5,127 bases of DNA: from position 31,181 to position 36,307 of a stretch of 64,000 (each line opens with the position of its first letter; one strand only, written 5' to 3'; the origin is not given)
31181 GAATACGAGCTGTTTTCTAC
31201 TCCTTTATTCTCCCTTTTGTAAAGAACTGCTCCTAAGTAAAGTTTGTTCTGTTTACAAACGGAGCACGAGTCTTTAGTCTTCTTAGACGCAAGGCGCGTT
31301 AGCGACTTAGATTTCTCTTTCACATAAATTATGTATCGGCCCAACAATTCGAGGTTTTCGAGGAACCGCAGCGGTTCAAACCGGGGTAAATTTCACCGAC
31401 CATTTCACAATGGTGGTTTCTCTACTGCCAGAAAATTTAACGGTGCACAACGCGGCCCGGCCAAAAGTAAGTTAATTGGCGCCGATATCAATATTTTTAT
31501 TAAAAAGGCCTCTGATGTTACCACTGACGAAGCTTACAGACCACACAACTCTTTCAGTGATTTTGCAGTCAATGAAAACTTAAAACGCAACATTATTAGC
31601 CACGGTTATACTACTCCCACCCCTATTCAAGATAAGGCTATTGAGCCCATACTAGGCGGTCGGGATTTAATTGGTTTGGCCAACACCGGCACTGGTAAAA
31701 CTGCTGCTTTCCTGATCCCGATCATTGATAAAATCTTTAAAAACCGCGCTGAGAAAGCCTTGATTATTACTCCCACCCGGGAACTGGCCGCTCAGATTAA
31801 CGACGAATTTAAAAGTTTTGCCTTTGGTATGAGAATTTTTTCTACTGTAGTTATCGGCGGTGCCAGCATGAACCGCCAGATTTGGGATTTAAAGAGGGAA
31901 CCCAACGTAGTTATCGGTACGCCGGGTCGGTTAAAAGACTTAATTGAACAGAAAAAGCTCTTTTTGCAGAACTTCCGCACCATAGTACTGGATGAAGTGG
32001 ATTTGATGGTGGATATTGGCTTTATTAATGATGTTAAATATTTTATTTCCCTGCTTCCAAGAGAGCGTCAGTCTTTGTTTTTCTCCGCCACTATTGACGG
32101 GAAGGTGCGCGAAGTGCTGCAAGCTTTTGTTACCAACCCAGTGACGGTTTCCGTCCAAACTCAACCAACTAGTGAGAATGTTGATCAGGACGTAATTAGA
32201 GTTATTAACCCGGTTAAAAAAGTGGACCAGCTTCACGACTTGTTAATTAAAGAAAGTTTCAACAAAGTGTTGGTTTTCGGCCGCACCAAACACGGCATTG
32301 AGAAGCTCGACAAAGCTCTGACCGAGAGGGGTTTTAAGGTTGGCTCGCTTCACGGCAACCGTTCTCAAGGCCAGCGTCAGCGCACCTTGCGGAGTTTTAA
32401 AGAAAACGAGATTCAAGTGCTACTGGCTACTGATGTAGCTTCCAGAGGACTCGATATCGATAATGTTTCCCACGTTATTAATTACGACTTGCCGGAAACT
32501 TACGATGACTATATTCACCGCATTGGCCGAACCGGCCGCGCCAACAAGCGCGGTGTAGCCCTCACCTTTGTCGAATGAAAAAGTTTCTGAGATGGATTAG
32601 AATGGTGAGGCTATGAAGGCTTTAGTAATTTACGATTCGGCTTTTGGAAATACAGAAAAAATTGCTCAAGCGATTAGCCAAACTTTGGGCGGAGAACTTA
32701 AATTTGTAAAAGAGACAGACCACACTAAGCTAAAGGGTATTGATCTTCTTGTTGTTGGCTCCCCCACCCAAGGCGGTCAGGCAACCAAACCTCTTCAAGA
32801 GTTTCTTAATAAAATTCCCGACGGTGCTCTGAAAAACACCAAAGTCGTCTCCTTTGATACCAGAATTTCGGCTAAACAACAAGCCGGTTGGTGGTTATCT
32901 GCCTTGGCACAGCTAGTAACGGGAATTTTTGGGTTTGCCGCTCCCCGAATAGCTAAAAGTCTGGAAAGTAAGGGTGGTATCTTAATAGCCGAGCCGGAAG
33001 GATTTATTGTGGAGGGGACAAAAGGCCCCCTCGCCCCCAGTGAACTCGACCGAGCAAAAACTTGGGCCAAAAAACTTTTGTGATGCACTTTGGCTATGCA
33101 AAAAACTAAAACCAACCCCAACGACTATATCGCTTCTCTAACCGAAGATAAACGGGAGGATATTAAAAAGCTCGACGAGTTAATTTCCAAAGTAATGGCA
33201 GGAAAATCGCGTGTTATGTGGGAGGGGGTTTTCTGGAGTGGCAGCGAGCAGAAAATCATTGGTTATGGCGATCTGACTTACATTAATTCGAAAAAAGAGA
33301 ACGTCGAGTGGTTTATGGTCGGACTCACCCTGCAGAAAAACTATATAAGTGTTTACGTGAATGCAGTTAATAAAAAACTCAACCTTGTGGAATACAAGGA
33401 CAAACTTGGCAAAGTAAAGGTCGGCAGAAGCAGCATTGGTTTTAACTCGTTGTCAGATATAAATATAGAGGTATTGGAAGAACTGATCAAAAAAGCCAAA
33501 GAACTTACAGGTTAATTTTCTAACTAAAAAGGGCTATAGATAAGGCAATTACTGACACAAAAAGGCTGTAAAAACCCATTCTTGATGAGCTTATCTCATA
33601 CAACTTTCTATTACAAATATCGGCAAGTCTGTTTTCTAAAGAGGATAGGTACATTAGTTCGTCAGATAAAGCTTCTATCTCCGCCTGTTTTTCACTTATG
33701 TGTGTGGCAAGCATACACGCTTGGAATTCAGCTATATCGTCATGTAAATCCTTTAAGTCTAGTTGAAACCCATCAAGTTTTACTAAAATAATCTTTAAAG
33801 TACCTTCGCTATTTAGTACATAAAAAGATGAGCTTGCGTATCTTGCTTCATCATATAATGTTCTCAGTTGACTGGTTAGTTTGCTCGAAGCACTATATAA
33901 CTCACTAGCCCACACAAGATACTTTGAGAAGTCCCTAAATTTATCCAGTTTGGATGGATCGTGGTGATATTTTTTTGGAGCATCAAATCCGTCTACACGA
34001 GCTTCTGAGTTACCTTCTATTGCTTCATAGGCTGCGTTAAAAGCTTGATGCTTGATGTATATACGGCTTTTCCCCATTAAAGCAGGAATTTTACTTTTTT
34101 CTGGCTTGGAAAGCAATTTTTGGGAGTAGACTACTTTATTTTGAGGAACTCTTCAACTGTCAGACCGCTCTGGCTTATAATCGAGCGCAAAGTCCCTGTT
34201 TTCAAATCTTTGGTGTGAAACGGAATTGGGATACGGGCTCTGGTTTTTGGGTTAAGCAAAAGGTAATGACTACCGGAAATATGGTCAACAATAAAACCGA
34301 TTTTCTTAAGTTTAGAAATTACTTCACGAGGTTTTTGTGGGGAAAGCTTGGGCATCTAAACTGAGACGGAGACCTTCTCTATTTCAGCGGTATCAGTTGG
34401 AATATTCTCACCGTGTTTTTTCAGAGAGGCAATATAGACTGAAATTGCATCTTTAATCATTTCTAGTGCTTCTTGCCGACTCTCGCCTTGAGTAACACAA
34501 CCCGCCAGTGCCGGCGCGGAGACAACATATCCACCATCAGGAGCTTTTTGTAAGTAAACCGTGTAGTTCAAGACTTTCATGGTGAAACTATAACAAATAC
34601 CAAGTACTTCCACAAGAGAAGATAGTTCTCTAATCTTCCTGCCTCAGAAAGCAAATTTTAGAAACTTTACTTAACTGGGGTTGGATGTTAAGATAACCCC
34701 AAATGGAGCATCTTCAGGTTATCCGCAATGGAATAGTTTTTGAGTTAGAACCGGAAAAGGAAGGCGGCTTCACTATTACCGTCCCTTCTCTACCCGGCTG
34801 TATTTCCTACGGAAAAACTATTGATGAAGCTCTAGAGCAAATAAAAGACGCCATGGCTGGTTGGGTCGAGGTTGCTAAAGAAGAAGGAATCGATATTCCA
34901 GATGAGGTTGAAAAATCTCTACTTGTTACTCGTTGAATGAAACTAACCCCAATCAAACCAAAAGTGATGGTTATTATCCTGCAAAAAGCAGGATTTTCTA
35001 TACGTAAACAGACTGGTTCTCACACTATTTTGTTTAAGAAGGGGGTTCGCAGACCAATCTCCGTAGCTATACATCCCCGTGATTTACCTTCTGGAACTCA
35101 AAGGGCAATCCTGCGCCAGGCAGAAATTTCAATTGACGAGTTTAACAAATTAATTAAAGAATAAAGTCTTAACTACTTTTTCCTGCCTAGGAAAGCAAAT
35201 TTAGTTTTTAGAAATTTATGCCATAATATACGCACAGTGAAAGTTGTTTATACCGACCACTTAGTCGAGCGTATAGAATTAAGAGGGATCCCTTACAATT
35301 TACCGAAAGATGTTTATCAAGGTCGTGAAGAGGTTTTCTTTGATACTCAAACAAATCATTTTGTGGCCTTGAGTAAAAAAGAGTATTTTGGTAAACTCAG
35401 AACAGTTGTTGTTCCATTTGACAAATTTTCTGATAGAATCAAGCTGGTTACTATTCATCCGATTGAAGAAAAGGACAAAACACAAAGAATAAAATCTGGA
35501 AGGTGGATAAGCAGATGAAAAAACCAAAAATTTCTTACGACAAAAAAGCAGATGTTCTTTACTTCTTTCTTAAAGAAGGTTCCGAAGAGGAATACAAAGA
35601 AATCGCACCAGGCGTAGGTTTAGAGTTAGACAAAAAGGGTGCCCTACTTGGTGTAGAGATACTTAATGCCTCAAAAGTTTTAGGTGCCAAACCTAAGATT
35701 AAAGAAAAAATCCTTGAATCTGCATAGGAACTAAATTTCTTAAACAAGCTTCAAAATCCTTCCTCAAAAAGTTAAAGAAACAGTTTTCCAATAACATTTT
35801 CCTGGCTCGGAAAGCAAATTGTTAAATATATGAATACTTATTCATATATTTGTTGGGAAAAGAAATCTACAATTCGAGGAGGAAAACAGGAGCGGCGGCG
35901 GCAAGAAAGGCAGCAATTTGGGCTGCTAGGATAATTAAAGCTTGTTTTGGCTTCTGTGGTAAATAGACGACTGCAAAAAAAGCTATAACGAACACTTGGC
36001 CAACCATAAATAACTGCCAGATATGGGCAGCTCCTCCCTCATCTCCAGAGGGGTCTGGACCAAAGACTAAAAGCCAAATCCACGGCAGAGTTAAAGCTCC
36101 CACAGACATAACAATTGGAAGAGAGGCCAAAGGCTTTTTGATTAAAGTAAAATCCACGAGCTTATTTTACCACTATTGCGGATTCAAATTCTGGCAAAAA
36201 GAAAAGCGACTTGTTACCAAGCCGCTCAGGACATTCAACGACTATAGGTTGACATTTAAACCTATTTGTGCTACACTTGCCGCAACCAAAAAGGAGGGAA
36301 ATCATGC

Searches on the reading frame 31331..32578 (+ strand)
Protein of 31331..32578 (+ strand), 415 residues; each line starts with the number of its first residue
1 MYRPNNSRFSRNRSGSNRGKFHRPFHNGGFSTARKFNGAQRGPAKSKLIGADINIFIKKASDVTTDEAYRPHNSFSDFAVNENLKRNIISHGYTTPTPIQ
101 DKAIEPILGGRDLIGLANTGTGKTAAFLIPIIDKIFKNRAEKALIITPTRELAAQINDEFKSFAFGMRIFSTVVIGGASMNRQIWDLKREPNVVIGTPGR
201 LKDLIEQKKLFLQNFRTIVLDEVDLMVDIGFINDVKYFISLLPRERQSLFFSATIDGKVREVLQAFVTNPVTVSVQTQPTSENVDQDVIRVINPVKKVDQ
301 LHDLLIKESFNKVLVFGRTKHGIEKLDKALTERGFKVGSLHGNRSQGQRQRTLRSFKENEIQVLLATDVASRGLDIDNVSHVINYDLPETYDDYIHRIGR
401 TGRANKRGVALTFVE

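Call 23: find_encoding_contigs(protein=window:31331-32578:+, flank=10000, max_places=2)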
Protein window:31331-32578:+ (415 aa): 10 contigs read that carry it; 2 places shown.
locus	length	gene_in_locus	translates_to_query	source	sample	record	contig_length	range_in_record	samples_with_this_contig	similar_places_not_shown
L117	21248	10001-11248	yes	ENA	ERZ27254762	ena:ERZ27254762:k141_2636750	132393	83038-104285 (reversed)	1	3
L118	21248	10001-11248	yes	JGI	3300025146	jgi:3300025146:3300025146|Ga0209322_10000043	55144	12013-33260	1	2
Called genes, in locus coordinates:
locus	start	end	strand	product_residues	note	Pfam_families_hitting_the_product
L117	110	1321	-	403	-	PF00595:PDZ, PF13180:PDZ_2, PF17820:PDZ_6, PF03572:Peptidase_S41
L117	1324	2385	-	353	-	-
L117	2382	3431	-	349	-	-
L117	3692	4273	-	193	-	PF00436:SSB, PF22657:SSB_1 (faint)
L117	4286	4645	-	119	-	PF01250:Ribosomal_S6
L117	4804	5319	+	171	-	-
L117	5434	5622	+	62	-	-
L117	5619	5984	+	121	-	-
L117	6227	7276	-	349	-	PF01926:MMR_HSR1, PF02421:FeoB_N (weak), PF06071:YchF-GTPase_C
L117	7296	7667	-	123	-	PF01850:PIN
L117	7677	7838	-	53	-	-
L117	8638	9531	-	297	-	-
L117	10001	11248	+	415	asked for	PF00270:DEAD, PF04851:ResIII, PF00271:Helicase_C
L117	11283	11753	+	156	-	PF00258:Flavodoxin_1 (weak), PF12641:Flavodoxin_3, PF12724:Flavodoxin_5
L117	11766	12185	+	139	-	PF08818:DUF1801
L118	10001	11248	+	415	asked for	PF00270:DEAD, PF04851:ResIII, PF00271:Helicase_C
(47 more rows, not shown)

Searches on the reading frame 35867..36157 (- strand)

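Call 6: search_protein_families(library=ncbifam, proteins=[window:35867-36157:-])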
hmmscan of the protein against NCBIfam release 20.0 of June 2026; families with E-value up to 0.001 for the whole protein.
window:35867-36157:- (96 aa): 0 families

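Call 54: search_protein_families(library=pfam, proteins=[window:35867-36109:-], max_evalue=0.01)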
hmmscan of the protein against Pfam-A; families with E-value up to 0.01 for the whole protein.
window:35867-36109:- (80 aa): 1 family
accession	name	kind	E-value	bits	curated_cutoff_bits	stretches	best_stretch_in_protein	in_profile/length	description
PF13807.11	GNVR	-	0.0022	18.3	27.7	1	36-77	38-79/82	G-rich domain on putative tyrosine kinase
